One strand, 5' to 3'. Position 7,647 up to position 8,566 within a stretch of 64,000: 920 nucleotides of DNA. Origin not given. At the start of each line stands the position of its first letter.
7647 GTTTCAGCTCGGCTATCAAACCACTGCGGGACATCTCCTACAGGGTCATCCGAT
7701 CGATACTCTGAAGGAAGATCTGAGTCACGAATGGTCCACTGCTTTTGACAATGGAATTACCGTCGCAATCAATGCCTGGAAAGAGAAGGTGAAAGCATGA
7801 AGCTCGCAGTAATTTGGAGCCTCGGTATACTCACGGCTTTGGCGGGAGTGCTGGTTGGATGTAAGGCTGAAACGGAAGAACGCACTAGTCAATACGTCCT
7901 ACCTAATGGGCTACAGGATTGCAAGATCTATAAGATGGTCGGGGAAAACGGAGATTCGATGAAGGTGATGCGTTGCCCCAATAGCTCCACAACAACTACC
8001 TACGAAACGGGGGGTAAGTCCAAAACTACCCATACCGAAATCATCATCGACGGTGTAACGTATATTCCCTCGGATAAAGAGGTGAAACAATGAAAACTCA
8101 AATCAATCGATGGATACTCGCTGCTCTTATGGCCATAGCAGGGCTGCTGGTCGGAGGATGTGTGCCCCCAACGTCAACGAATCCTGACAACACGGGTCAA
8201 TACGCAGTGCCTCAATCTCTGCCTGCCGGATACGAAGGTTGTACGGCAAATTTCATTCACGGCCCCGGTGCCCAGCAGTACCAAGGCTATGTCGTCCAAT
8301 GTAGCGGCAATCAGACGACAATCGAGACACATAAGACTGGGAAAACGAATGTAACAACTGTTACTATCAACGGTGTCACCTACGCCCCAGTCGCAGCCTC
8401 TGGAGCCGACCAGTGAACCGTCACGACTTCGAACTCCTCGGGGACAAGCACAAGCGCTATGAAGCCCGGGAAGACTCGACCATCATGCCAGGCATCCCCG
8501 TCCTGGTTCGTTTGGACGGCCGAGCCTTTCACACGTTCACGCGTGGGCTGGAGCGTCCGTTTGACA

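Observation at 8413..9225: Thg1-like 3'-5' polymerase encoded next to a set of phage tRNAs, some with acceptor-stem mismatches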

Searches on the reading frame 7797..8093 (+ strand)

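Call 18: search_protein_families(library=phrogs, proteins=[window:7797-8093:+], max_evalue=0.001)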
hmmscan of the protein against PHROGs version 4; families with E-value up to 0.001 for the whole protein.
window:7797-8093:+ (98 aa): 1 family
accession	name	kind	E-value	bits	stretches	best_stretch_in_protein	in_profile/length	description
phrog_902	-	unknown function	8.7e-14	52.9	1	3-78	5-84/118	-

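Call 19: search_protein_families(library=pfam, proteins=[window:7797-8093:+], max_evalue=0.01)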
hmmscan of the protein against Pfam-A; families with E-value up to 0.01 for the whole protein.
window:7797-8093:+ (98 aa): 0 families

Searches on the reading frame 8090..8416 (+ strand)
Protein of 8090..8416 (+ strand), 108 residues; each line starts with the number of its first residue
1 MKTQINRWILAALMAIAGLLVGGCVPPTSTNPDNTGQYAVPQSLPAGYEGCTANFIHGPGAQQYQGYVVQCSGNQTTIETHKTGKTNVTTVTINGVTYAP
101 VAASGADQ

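Call 18: search_protein_families(library=phrogs, proteins=[window:8090-8416:+], max_evalue=0.001)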
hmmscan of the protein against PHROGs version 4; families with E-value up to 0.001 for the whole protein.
window:8090-8416:+ (108 aa): 0 families

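Call 19: search_protein_families(library=pfam, proteins=[window:8090-8416:+], max_evalue=0.01)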
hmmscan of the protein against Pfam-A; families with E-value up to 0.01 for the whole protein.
window:8090-8416:+ (108 aa): 0 families
